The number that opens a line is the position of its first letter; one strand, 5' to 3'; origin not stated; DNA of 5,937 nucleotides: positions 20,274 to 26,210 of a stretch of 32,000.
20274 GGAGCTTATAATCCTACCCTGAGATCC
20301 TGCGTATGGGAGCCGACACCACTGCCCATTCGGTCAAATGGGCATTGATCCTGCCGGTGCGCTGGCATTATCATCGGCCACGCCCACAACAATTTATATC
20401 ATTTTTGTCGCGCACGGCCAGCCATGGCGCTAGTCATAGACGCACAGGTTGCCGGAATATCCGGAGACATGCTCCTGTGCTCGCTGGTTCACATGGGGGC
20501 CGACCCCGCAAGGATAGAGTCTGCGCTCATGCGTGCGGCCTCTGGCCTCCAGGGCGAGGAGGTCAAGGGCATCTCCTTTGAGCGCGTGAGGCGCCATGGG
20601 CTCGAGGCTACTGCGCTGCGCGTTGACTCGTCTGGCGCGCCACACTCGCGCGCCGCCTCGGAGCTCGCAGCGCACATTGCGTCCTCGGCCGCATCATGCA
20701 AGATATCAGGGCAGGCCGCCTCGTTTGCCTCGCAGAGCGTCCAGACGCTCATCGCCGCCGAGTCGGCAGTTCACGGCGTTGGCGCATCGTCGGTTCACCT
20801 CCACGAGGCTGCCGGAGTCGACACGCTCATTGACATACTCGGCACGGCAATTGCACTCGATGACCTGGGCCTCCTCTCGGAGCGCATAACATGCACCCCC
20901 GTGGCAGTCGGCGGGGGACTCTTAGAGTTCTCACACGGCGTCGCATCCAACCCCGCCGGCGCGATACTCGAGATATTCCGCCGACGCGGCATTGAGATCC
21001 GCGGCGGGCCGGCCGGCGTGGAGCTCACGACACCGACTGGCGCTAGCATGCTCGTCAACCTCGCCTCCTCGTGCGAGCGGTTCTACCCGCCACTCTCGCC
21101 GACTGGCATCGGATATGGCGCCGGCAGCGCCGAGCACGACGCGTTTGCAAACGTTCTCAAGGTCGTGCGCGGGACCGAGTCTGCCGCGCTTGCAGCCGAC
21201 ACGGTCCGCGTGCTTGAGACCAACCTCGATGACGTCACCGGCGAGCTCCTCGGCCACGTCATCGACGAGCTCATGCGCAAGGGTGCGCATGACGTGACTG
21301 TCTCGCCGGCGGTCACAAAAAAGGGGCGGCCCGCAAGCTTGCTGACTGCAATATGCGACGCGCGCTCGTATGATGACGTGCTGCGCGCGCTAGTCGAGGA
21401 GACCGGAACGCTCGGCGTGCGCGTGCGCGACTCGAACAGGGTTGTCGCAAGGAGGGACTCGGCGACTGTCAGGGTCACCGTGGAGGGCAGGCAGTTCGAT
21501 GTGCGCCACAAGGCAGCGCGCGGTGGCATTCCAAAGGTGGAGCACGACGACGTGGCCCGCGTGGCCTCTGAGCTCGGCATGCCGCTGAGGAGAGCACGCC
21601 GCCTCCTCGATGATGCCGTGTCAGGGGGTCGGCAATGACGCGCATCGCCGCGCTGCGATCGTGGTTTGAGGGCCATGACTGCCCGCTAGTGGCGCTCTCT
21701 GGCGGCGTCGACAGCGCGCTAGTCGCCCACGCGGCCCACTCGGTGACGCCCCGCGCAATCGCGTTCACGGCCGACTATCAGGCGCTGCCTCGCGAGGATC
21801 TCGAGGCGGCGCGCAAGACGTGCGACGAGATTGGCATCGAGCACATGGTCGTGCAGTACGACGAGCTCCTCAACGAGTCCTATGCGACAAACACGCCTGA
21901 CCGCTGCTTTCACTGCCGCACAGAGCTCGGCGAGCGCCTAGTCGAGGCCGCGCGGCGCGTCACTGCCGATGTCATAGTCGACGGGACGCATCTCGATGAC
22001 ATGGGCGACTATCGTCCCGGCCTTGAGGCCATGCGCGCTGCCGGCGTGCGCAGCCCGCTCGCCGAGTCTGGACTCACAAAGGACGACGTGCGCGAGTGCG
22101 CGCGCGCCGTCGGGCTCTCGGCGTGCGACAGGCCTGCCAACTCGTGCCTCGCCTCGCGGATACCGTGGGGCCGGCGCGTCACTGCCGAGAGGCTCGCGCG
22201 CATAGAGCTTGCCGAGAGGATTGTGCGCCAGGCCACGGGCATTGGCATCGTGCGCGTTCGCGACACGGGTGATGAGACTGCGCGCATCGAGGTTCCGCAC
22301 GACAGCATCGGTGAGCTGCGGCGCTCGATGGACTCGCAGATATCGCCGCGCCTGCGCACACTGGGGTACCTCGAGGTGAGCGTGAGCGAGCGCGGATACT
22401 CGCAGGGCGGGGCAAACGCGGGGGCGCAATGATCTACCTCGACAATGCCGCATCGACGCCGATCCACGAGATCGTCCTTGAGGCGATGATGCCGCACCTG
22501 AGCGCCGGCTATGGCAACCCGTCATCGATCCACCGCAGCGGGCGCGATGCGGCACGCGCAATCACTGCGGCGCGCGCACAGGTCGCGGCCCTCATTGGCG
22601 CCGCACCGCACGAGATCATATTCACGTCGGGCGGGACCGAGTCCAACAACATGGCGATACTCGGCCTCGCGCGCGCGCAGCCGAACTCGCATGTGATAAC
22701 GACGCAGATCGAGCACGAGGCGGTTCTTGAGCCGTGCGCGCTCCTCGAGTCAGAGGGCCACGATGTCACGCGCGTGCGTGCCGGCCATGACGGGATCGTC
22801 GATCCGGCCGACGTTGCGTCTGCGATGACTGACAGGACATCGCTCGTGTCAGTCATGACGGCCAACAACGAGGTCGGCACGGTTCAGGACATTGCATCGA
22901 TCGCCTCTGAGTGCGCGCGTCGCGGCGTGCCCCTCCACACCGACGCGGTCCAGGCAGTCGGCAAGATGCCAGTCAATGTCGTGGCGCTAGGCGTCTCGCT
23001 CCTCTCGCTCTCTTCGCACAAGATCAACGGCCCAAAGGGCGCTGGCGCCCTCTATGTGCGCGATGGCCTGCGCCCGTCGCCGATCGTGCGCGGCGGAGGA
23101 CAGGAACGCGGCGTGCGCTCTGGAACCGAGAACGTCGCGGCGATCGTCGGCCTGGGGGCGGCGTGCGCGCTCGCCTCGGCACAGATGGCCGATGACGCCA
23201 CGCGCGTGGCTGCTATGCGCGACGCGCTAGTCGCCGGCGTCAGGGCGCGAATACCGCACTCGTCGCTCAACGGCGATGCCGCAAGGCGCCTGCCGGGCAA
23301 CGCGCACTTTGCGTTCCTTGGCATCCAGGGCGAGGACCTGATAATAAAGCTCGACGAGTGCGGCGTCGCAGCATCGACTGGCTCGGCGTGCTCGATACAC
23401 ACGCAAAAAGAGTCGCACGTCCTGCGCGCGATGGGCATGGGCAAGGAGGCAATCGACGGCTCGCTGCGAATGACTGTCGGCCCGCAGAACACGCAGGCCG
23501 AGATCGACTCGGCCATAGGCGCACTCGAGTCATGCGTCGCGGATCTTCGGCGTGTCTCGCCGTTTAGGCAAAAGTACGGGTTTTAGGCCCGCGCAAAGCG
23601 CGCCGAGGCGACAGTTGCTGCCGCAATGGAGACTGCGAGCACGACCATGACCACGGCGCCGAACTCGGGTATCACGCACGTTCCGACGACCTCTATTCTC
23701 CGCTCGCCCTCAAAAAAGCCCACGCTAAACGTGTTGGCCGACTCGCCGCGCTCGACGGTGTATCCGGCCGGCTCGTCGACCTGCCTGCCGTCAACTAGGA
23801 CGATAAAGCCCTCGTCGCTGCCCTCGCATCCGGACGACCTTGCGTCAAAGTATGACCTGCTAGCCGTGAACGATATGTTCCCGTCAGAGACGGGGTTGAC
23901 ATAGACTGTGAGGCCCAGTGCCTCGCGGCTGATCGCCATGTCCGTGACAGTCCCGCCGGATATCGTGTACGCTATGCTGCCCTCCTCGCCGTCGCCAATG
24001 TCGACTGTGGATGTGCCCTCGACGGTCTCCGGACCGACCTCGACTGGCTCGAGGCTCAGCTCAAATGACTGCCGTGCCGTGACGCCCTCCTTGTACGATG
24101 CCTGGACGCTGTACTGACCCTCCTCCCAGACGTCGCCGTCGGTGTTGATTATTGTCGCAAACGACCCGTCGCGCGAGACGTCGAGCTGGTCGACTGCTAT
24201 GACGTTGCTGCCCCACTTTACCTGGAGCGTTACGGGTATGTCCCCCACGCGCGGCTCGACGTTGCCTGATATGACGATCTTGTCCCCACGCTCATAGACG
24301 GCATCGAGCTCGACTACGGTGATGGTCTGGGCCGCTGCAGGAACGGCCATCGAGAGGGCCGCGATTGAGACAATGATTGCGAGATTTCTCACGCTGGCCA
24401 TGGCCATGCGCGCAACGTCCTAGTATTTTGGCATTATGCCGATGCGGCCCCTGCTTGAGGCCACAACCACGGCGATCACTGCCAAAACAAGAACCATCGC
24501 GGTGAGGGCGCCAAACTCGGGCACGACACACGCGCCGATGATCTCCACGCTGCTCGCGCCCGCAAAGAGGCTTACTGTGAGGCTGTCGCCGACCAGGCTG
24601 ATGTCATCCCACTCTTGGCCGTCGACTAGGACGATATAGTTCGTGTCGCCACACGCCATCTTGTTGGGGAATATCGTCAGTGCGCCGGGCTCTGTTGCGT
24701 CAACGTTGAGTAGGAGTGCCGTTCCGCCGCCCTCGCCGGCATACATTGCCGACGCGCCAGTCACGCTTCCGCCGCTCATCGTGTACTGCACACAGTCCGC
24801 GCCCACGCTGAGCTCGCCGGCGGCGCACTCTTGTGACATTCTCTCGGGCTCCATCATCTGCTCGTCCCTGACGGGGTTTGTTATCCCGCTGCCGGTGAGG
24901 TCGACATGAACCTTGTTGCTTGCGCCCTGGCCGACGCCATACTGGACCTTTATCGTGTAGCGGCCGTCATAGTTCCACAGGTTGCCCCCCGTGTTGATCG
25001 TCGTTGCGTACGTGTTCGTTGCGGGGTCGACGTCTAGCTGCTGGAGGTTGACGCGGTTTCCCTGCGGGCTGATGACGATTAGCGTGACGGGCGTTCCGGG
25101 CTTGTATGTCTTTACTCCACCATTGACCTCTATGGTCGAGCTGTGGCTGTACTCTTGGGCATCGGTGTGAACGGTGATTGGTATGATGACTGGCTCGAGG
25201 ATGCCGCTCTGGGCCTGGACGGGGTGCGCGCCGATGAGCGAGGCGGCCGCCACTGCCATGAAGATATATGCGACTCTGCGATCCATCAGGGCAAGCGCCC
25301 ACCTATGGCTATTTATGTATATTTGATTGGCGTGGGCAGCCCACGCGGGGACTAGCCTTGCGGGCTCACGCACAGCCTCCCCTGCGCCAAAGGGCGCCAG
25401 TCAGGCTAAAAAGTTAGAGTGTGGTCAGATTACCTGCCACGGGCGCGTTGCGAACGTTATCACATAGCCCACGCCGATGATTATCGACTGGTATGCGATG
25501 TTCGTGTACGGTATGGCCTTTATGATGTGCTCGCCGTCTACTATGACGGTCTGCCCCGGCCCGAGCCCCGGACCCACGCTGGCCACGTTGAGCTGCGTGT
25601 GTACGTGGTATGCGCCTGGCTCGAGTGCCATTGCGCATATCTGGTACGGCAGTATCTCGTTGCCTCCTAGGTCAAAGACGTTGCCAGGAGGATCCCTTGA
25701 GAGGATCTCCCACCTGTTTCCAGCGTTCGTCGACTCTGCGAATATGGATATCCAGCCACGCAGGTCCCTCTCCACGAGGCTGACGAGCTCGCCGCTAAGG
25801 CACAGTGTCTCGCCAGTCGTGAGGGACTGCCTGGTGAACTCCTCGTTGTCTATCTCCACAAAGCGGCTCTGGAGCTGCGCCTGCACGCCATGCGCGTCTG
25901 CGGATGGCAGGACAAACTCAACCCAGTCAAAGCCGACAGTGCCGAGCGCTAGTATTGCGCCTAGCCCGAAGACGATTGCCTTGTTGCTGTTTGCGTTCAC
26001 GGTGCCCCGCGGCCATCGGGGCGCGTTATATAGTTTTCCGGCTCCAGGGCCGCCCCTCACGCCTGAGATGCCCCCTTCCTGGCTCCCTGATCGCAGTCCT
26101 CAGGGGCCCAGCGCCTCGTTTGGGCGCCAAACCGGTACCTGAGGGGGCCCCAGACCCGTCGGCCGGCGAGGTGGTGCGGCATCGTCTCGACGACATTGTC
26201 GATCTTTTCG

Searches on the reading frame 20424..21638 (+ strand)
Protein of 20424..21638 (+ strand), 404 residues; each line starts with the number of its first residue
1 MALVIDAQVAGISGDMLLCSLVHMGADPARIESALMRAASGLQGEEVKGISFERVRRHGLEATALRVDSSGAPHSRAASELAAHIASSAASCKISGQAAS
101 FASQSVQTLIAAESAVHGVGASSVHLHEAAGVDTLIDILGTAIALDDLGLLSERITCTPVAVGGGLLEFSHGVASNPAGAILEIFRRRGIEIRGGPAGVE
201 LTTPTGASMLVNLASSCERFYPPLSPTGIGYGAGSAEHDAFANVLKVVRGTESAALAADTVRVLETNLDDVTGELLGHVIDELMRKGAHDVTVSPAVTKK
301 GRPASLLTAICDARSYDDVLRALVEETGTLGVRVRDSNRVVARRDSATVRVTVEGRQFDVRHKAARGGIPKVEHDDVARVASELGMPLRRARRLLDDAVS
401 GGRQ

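Call 13: search_protein_families(library=pfam, proteins=[window:20424-21638:+], max_evalue=0.01)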
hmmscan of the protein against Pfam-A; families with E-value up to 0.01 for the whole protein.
window:20424-21638:+ (404 aa): 1 family
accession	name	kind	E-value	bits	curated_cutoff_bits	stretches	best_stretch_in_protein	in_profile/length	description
PF01969.22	Ni_insertion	-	4.5e-99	332.5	22.1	1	3-390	1-373/375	Nickel insertion protein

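Call 20: find_encoding_contigs(protein=window:20424-21638:+, flank=10000, max_places=10)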
Protein window:20424-21638:+ (404 aa): 1 contig read that carries it; 1 place shown.
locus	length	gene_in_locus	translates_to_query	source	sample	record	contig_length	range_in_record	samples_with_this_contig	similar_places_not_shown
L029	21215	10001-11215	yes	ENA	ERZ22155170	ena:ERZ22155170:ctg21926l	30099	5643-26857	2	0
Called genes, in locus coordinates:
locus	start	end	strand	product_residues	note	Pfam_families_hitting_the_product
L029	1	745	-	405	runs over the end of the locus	PF00919:UPF0004, PF04055:Radical_SAM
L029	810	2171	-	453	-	PF00206:Lyase_1, PF10415:FumaraseC_C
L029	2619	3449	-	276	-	-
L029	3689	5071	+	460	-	PF07732:Cu-oxidase_3 (weak)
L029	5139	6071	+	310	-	PF00389:2-Hacid_dh, PF02826:2-Hacid_dh_C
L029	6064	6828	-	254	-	PF00731:AIRC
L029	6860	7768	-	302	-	PF00056:Ldh_1_N, PF02866:Ldh_1_C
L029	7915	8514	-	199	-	-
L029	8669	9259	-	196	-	-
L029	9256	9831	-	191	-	-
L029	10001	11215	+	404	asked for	PF01969:Ni_insertion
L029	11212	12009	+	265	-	PF00733:Asn_synthase, PF03054:tRNA_Me_trans (faint), PF06508:QueC (weak)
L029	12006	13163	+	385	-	PF00266:Aminotran_5, PF01212:Beta_elim_lyase, PF01041:DegT_DnrJ_EryC1 (faint)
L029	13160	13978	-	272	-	-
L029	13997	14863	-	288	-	-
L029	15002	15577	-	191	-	PF04744:Monooxygenase_B (weak)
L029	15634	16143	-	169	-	-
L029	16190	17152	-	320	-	PF02775:TPP_enzyme_C, PF12367:PFO_beta_C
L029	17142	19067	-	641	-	PF01558:POR, PF01855:POR_N, PF17147:PFOR_II (weak)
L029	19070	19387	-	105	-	-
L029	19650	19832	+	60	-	-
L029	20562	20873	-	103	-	-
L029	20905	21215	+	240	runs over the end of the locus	PF03692:CxxCxxCC (faint)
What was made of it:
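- All 10 copies are intergenic, where about 12% of the DNA is intergenic (gene table of call 20).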

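Call 65: search_protein_families(library=padloc, proteins=[L029:2619-3449:-], max_evalue=0.01)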
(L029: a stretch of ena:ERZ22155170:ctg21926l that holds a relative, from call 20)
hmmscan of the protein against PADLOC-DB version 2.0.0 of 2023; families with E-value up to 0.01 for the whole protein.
L029:2619-3449:- (276 aa): 0 families

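Call 88: list_cluster_members(proteins=[P0001, P0010, window:20424-21638:+])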
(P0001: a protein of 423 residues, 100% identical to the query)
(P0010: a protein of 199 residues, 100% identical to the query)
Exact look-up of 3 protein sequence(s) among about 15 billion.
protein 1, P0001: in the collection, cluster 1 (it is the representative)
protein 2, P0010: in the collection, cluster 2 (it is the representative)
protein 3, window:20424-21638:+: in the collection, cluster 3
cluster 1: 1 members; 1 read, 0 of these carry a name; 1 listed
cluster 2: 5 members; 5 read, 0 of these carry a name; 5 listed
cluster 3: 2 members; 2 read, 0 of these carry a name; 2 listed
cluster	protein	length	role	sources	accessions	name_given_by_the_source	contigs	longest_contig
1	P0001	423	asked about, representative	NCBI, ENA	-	-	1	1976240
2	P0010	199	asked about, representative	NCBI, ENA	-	-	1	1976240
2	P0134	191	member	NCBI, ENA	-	-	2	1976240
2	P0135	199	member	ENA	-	-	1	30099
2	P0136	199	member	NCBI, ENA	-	-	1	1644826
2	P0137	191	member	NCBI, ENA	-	-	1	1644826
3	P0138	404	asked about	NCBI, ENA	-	-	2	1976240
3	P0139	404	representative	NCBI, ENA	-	-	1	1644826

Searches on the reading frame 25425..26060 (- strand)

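Call 80: search_protein_families(library=pfam, proteins=[window:25425-26060:-], max_evalue=0.01)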
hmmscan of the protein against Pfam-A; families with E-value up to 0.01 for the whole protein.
window:25425-26060:- (211 aa): 1 family
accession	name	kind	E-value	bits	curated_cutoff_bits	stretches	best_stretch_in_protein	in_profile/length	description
PF04744.17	Monooxygenase_B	-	1.4e-05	24.9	22.7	1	138-177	90-129/380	Monooxygenase subunit B protein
